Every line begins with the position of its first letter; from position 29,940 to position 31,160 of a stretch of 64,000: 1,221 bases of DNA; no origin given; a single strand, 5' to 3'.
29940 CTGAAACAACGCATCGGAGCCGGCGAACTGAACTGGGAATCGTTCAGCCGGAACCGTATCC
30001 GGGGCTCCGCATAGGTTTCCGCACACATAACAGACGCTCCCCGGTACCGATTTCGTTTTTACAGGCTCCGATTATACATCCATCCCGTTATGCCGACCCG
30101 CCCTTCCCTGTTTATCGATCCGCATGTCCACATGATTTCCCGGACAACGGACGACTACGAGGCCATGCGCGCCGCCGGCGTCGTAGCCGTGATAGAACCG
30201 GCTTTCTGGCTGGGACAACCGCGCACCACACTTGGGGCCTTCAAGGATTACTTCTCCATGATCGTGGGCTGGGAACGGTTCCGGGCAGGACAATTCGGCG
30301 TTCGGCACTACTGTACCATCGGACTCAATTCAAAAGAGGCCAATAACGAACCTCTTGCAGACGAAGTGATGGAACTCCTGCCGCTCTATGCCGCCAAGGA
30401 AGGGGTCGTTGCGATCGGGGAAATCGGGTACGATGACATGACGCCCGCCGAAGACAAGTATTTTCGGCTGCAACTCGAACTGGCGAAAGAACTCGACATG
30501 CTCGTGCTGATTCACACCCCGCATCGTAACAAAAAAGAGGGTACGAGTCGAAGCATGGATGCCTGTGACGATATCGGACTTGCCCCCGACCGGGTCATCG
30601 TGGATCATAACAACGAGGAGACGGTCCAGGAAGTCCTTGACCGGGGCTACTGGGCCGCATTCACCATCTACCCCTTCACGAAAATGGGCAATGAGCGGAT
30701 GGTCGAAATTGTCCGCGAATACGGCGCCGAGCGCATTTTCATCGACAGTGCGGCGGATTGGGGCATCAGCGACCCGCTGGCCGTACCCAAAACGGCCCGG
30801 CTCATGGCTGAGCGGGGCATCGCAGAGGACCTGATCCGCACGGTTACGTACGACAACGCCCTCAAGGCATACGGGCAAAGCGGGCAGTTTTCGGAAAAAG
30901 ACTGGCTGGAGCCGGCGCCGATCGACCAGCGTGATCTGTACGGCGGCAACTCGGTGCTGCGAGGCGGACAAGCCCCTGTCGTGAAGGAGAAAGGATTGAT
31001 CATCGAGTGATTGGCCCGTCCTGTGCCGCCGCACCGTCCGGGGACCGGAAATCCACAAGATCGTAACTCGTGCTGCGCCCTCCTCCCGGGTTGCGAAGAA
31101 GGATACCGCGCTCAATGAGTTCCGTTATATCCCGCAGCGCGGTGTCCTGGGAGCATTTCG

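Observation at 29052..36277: ebo-type cluster (eboA-B-D-E-F) lacking the prenyltransferase eboC, with a Fic gene in its place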

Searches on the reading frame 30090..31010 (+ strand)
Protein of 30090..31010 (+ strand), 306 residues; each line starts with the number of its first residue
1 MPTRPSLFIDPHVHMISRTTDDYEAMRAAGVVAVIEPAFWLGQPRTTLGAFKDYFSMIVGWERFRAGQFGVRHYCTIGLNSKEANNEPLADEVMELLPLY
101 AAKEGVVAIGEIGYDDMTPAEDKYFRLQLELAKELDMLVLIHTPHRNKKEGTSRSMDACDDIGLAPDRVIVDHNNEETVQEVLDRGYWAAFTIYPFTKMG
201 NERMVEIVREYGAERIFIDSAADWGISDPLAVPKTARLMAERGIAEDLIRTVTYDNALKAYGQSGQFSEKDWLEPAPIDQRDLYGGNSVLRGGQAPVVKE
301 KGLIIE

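Call 3: search_protein_families(library=ncbifam, proteins=[window:30090-31010:+], max_evalue=0.001)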
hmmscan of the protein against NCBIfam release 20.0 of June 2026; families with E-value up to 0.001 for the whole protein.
window:30090-31010:+ (306 aa): 3 families
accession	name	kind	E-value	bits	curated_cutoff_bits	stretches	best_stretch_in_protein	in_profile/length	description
TIGR00010.1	TIGR00010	subfamily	1.8e-09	37.4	206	1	72-260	54-250/253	YchF/TatD family DNA exonuclease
NF008075.0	PRK10812.1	equivalog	0.00014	21.2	438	1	95-224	78-208/265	metal-dependent hydrolase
NF007745.0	PRK10425.1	equivalog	0.00061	19.1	395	1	75-224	57-206/260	3'-5' ssDNA/RNA exonuclease TatD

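Call 4: search_protein_families(library=pfam, proteins=[window:30090-31010:+], max_evalue=0.001)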
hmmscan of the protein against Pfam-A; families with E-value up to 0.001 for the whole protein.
window:30090-31010:+ (306 aa): 1 family
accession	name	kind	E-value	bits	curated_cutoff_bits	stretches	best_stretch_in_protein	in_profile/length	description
PF01026.27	TatD_DNase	-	6.2e-18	65.5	27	1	9-262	1-253/253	TatD related DNase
